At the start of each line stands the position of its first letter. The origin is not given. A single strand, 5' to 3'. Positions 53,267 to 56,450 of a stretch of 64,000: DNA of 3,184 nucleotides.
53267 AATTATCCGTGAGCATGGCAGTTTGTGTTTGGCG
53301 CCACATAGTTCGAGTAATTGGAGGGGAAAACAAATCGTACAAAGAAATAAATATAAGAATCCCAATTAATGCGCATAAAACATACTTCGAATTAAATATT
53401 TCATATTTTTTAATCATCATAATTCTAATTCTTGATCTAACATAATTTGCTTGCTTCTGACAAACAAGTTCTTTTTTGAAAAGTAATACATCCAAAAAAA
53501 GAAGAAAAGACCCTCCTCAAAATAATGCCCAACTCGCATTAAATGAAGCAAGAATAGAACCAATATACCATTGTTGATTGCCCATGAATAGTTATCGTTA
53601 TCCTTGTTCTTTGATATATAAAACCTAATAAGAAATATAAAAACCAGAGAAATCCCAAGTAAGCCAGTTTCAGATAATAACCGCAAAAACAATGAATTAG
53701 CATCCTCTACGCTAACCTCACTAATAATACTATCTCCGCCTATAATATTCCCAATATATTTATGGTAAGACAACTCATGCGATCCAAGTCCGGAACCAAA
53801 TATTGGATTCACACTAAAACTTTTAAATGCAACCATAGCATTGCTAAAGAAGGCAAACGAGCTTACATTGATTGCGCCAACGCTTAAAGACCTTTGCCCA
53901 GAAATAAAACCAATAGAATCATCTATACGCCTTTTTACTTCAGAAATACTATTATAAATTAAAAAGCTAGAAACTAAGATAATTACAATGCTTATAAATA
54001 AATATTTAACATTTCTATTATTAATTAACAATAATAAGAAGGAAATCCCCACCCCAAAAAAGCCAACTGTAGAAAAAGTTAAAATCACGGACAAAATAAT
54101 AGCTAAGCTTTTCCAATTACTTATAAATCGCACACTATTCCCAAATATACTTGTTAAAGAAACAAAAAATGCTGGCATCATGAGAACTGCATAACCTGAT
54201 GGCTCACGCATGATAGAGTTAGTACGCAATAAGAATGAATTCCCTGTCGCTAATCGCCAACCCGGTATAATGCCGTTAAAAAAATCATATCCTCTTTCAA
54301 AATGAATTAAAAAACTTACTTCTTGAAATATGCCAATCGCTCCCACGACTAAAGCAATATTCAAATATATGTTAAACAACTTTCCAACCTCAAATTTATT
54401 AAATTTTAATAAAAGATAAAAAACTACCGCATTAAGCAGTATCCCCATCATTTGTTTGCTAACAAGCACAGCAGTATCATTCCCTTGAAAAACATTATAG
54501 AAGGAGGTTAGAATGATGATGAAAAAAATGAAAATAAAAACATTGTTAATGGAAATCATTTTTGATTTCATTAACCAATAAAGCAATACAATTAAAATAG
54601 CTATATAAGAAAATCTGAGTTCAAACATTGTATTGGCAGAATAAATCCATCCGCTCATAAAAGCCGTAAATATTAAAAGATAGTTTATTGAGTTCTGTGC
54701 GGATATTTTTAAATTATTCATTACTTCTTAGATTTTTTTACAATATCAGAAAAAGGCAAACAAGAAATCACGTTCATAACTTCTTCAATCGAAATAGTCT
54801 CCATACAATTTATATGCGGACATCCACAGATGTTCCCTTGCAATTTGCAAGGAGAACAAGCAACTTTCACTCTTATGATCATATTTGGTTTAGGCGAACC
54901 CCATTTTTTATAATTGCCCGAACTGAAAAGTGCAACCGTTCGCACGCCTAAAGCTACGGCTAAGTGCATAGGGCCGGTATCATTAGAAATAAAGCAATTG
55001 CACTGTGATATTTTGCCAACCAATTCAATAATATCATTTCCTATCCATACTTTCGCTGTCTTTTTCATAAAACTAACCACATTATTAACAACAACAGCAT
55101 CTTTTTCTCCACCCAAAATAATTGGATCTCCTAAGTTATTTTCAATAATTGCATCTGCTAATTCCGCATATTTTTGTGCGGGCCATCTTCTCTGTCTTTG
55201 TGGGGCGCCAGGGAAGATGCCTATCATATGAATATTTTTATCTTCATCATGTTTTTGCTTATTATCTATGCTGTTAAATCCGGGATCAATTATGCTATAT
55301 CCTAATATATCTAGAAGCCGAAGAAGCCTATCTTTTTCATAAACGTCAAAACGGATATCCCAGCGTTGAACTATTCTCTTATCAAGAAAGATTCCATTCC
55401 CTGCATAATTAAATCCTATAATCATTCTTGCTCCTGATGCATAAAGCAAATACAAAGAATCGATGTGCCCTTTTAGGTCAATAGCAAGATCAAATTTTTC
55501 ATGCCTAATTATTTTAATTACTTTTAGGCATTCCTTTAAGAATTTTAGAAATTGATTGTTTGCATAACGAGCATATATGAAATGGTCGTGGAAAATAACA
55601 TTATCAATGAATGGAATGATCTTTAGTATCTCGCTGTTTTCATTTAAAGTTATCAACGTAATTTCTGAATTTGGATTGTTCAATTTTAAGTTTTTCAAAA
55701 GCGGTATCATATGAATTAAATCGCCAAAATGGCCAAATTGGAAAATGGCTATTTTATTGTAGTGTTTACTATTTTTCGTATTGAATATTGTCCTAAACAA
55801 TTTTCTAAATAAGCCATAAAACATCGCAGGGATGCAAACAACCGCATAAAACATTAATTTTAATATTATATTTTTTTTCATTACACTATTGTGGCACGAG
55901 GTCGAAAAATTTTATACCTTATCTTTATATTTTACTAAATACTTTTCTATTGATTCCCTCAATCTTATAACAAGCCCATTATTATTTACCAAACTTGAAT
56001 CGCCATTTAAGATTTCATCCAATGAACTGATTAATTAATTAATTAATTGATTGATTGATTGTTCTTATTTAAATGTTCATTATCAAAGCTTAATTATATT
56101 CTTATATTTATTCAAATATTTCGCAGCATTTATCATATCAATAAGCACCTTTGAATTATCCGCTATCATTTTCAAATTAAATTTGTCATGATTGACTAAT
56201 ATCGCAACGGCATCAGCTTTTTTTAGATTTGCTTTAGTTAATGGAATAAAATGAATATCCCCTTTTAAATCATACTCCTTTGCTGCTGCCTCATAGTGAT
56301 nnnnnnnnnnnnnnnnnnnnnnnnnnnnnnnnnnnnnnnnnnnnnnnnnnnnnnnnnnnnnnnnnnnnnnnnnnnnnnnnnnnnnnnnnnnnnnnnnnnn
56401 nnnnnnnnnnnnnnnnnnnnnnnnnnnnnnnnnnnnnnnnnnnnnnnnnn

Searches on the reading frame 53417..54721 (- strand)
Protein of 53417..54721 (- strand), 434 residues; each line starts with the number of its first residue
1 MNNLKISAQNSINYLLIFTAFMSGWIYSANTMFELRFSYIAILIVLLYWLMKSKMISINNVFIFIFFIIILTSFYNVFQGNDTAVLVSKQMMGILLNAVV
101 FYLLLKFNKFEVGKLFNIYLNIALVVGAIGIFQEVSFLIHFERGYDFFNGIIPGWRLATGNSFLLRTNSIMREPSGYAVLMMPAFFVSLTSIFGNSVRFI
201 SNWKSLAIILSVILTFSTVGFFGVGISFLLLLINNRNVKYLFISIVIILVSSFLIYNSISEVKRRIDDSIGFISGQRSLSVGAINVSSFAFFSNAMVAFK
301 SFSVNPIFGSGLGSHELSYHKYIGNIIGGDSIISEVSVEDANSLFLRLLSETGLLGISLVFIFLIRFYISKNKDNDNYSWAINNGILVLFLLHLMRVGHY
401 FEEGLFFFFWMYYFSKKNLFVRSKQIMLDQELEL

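Call 7: search_protein_families(library=pfam, proteins=[window:53417-54721:-])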
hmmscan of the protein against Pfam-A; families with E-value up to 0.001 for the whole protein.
window:53417-54721:- (434 aa): 0 families

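Call 8: search_protein_families(library=ncbifam, proteins=[window:53417-54721:-])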
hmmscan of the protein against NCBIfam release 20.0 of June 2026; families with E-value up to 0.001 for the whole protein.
window:53417-54721:- (434 aa): 0 families

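Call 32: search_protein_families(library=pfam, proteins=[window:53417-54721:-], max_evalue=1)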
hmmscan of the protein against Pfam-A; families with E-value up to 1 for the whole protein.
window:53417-54721:- (434 aa): 1 family
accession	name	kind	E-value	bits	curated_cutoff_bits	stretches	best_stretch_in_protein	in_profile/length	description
PF01484.22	Col_cuticle_N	-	0.039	14.5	23.5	1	242-272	8-38/50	Nematode cuticle collagen N-terminal domain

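Call 68: search_solved_structures(query=window:53417-54721:-, max_evalue=10)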
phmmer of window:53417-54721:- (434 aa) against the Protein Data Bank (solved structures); distinct sequences matched with E-value up to 10: 0.

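Call 78: search_protein_representatives(protein=window:53417-54721:-)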
Query: 434 residues. Proteins with E-value up to 0.001 (for the whole library): 943; up to 1e-10: 632; up to 1e-30: 229. The best 150 are listed.
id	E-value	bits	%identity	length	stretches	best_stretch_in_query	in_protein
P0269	2.2e-158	544.1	100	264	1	171-434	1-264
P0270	2.3e-130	451.8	53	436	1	4-424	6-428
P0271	3.4e-96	339.3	47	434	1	1-418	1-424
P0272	1.3e-95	337.4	44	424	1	12-422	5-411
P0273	4.5e-93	329.0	43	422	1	12-419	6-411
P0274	1.3e-92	327.5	44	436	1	5-424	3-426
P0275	5.0e-89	315.7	43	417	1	10-416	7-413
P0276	2.0e-88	313.7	44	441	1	5-417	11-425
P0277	2.7e-88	313.2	44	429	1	10-420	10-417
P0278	2.6e-87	310.0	43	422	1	12-420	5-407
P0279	1.1e-86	308.0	42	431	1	1-415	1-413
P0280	1.2e-86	307.8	45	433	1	9-419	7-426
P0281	9.7e-86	304.8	37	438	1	8-426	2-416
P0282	3.3e-82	293.2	38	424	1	9-425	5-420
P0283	3.8e-82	293.0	40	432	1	5-422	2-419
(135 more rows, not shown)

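Call 80: search_protein_families(library=pfam, alignment_id=A2, max_evalue=0.01)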
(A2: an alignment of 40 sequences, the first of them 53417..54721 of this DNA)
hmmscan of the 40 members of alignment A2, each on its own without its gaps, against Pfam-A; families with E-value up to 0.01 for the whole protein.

A. member 1, window:53417-54721:- (434 aa): 0 families

B. families by the number of members that match (of 40 scanned): 3 families
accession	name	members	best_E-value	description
PF04932.20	Wzy_C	32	1.2e-15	O-Antigen ligase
PF17870.6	Insulin_TMD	1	0.0015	Insulin receptor trans-membrane segment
PF15055.12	DMAC1_Dmo2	1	0.0067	DMAC1/Dmo2-like domain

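Call 81: search_solved_structures(query=A2, max_evalue=1)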
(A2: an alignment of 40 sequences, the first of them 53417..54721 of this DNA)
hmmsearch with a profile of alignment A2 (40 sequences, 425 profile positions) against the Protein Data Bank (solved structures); distinct sequences matched with E-value up to 1: 1.
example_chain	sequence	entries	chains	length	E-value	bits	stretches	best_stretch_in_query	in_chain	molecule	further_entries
7tpg_B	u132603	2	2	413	4.3e-05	25.6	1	219-356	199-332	Putative cell surface polysaccharide polymerase/ligase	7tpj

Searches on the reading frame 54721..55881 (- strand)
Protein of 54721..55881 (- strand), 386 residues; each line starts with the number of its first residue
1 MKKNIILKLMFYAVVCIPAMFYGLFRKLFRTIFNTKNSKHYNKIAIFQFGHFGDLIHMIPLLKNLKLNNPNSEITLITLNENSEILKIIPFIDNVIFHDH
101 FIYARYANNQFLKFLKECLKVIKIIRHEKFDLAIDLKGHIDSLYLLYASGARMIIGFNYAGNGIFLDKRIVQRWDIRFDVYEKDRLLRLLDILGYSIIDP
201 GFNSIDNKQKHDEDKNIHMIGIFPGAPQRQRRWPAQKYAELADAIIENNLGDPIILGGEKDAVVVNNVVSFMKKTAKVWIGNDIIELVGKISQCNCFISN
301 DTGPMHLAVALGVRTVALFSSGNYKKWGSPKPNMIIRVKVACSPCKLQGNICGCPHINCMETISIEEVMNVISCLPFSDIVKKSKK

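Call 7: search_protein_families(library=pfam, proteins=[window:54721-55881:-])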
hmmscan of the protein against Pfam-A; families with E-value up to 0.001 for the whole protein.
window:54721-55881:- (386 aa): 1 family
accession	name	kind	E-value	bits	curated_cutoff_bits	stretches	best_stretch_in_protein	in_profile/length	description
PF01075.23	Glyco_transf_9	-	2.2e-28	99.7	22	1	119-350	2-241/247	Glycosyltransferase family 9 (heptosyltransferase)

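Call 8: search_protein_families(library=ncbifam, proteins=[window:54721-55881:-])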
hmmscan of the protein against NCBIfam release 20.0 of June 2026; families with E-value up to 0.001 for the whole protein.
window:54721-55881:- (386 aa): 6 families
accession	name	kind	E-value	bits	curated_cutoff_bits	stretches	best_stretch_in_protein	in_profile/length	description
TIGR02195.1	heptsyl_trn_II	equivalog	1.3e-22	80.4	134.6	1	211-373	168-335/339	lipopolysaccharide heptosyltransferase II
TIGR02193.1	heptsyl_trn_I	equivalog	2.2e-22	79.7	185.3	1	43-335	1-297/320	lipopolysaccharide heptosyltransferase I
TIGR02201.1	heptsyl_trn_III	equivalog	5.8e-18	65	170.2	2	44-160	2-113/344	putative lipopolysaccharide heptosyltransferase III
NF007742.0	PRK10422.1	equivalog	4.3e-16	58.7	467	1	39-334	3-302/352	lipopolysaccharide core heptosyltransferase RfaQ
NF008162.0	PRK10916.1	equivalog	1.6e-12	47.3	569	1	209-321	172-289/348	ADP-heptose--LPS heptosyltransferase RfaF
NF008204.0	PRK10964.1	equivalog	4.1e-07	29.4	437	1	43-323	2-283/322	lipopolysaccharide heptosyltransferase RfaC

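Call 9: find_encoding_contigs(protein=window:54721-55881:-, flank=3000, max_places=10)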
Protein window:54721-55881:- (386 aa): 12 contigs read that carry it; 3 places shown.
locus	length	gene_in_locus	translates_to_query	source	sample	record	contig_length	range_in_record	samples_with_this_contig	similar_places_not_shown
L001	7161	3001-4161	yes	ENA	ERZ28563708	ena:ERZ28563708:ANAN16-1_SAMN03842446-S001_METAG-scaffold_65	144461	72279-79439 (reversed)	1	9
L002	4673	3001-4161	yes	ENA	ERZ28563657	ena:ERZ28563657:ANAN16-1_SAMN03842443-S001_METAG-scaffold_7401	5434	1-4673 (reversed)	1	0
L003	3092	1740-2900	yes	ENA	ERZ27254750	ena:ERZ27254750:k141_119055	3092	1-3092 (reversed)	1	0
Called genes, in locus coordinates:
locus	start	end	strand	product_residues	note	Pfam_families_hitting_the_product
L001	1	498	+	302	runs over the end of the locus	PF00535:Glycos_transf_2, PF13641:Glyco_tranf_2_3 (weak), PF10111:Glyco_tranf_2_2 (weak)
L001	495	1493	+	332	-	PF01073:3Beta_HSD, PF01370:Epimerase, PF02719:Polysacc_synt_2, PF04321:RmlD_sub_bind, PF05368:NmrA (weak), PF07993:NAD_binding_4, PF13460:NAD_binding_10 (faint), PF16363:GDP_Man_Dehyd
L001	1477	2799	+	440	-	PF03446:NAD_binding_2 (weak), PF03721:UDPG_MGDP_dh_N, PF00984:UDPG_MGDP_dh, PF03720:UDPG_MGDP_dh_C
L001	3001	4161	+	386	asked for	PF01075:Glyco_transf_9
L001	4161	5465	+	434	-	-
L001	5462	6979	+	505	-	PF13231:PMT_2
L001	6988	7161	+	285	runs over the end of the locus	PF01370:Epimerase, PF04321:RmlD_sub_bind, PF02719:Polysacc_synt_2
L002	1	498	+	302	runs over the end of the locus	PF00535:Glycos_transf_2, PF13641:Glyco_tranf_2_3 (weak), PF10111:Glyco_tranf_2_2 (weak)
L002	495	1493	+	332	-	PF01073:3Beta_HSD, PF01370:Epimerase, PF02719:Polysacc_synt_2, PF04321:RmlD_sub_bind, PF05368:NmrA (weak), PF07993:NAD_binding_4, PF13460:NAD_binding_10 (faint), PF16363:GDP_Man_Dehyd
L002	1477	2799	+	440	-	PF03446:NAD_binding_2 (weak), PF03721:UDPG_MGDP_dh_N, PF00984:UDPG_MGDP_dh, PF03720:UDPG_MGDP_dh_C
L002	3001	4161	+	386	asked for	PF01075:Glyco_transf_9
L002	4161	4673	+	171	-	?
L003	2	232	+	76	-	?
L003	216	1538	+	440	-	PF03446:NAD_binding_2 (weak), PF03721:UDPG_MGDP_dh_N, PF00984:UDPG_MGDP_dh, PF03720:UDPG_MGDP_dh_C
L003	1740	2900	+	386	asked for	PF01075:Glyco_transf_9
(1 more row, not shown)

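Call 10: find_related_loci(query=window:54721-55881:-, collection=genome_contigs, flank=4000)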
Query window:54721-55881:- (386 aa) in genome_contigs; peptide patterns used: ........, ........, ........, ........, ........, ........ (x = any residue, [..] = any of these).
54 stretches matched a pattern, but none encodes a relative of the query by tblastn (E <= 1e-3).

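Call 19: find_homologous_proteins(query=window:54721-55881:-)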
Query window:54721-55881:- (386 aa): 469 proteins with E <= 0.001 among 5210 candidates; the best 120 are listed.
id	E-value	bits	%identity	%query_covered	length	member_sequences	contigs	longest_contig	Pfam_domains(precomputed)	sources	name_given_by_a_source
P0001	4.9e-256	867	100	98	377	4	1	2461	PF01075.24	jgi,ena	-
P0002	4.2e-96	340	46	94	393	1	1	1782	PF01075.24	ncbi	-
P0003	6.0e-96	340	43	95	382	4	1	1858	PF01075.24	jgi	-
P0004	1.7e-92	328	48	90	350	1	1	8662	PF01075.24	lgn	-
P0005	2.2e-85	305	42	95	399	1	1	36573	PF01075.24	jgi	jgi:ADP-heptose:LPS heptosyltransferase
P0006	3.6e-85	304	42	91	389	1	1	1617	PF01075.24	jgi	jgi:ADP-heptose:LPS heptosyltransferase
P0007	2.2e-81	292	37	98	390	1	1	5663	PF01075.24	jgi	jgi:ADP-heptose:LPS heptosyltransferase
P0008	2.0e-80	289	38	95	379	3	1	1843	PF01075.24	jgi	jgi:ADP-heptose:LPS heptosyltransferase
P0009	7.0e-74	267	37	97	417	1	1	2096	PF01075.24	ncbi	-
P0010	5.4e-73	264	37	95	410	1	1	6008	PF01075.24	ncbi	-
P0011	2.8e-47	180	36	84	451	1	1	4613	PF01075.24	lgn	-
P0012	1.7e-46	177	32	89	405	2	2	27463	PF01075.24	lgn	-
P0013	2.5e-33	134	30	86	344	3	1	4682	PF01075.24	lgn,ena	-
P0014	3.8e-31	126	28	83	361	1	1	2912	PF01075.24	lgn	-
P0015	1.2e-30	125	30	86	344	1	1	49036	PF01075.24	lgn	-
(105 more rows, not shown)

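Call 23: find_encoding_contigs(protein=P0001, flank=3000, max_places=10)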
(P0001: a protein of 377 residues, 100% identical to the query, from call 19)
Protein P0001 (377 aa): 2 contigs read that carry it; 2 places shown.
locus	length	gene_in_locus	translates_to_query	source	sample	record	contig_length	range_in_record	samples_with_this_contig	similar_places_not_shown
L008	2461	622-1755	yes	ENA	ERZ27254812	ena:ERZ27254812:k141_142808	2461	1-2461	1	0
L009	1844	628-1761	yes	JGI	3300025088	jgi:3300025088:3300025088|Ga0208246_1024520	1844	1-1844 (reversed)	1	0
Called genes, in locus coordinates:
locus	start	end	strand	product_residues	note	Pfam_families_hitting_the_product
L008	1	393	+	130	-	?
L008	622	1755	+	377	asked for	PF01075:Glyco_transf_9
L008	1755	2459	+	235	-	?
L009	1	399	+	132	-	?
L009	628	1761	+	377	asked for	PF01075:Glyco_transf_9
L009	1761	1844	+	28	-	?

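Call 64: find_encoding_contigs(protein=P0005, flank=4000, max_places=2)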
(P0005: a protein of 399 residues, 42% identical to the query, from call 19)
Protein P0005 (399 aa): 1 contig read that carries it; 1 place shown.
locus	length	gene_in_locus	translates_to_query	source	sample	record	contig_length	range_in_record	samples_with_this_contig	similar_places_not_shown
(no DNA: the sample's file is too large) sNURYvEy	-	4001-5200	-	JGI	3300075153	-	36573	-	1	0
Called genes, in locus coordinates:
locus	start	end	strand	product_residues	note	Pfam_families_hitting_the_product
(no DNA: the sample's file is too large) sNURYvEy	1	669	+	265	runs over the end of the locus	PF00142:Fer4_NifH, PF01656:CbiA, PF02374:ArsA_ATPase (weak), PF06564:CBP_BcsQ (faint), PF09140:MipZ, PF10609:ParA, PF13614:AAA_31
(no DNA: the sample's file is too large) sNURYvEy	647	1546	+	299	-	PF02195:ParB_N, PF17762:HTH_ParB, PF23552:ParB_C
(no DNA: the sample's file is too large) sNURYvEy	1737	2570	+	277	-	PF01551:Peptidase_M23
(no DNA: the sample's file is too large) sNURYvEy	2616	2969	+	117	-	PF04519:Bactofilin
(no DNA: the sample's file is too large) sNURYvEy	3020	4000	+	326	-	PF00535:Glycos_transf_2, PF10111:Glyco_tranf_2_2, PF13641:Glyco_tranf_2_3, PF13632:Glyco_trans_2_3 (weak)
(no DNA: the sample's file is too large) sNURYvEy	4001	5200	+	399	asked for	PF01075:Glyco_transf_9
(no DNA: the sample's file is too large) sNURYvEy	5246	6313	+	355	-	PF01075:Glyco_transf_9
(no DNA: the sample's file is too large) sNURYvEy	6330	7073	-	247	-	PF00215:OMPdecase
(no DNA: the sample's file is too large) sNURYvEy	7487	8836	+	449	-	PF00275:EPSP_synthase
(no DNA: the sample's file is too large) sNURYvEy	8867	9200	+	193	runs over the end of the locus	-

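Call 65: find_encoding_contigs(protein=P0004, flank=4000, max_places=2)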
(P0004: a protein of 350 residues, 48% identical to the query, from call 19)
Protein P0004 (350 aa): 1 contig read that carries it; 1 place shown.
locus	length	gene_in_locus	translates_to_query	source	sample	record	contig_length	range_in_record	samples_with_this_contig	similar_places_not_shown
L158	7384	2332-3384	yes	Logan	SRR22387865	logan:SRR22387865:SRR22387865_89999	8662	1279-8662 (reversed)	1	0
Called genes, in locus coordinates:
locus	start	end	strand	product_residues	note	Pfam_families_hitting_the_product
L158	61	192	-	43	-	-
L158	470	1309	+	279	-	PF13649:Methyltransf_25 (weak)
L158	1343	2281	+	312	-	PF00535:Glycos_transf_2, PF10111:Glyco_tranf_2_2 (weak)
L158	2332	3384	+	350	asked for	PF01075:Glyco_transf_9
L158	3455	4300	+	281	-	PF05050:Methyltransf_21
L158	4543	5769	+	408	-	-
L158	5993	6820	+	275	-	PF05050:Methyltransf_21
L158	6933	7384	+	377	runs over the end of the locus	PF13439:Glyco_transf_4, PF13579:Glyco_trans_4_4 (weak), PF20706:GT4-conflict, PF00534:Glycos_transf_1, PF13692:Glyco_trans_1_4, PF13524:Glyco_trans_1_2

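Call 66: find_encoding_contigs(protein=P0010, flank=4000, max_places=2)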
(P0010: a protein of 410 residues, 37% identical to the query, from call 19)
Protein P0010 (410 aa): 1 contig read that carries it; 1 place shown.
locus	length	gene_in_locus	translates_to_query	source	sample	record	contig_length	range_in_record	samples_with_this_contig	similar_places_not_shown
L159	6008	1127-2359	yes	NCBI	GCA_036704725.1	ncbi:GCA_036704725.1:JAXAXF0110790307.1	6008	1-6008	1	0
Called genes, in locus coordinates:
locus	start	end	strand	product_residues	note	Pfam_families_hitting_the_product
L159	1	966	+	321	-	?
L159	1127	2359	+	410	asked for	PF01075:Glyco_transf_9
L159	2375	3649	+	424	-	PF01075:Glyco_transf_9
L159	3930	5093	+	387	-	PF20706:GT4-conflict, PF13439:Glyco_transf_4, PF13579:Glyco_trans_4_4, PF00534:Glycos_transf_1, PF13692:Glyco_trans_1_4, PF13524:Glyco_trans_1_2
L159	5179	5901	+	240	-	PF02397:Bac_transf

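Call 69: search_solved_structures(query=window:54721-55881:-, max_evalue=0.001)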
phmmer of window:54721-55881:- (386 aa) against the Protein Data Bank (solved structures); distinct sequences matched with E-value up to 0.001: 2.
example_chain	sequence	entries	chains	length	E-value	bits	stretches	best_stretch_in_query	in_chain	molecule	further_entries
3tov_A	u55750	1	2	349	2.9e-17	65.8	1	40-335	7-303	Glycosyl transferase family 9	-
1psw_A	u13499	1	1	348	3.1e-09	39.4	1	218-321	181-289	ADP-HEPTOSE LPS HEPTOSYLTRANSFERASE II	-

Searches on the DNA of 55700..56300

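Call 53: search_rna_families(source=window, start=55700, end=56300, threshold=evalue, max_evalue=1)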
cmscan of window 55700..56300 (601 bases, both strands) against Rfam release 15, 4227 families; matches with E-value up to 1: 1.
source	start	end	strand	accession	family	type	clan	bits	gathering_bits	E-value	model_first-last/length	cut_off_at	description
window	55992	56057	+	RF02693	psm_mec_RNA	Gene; sRNA;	-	25.7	85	0.29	1-143/143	no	psm_mec locus RNA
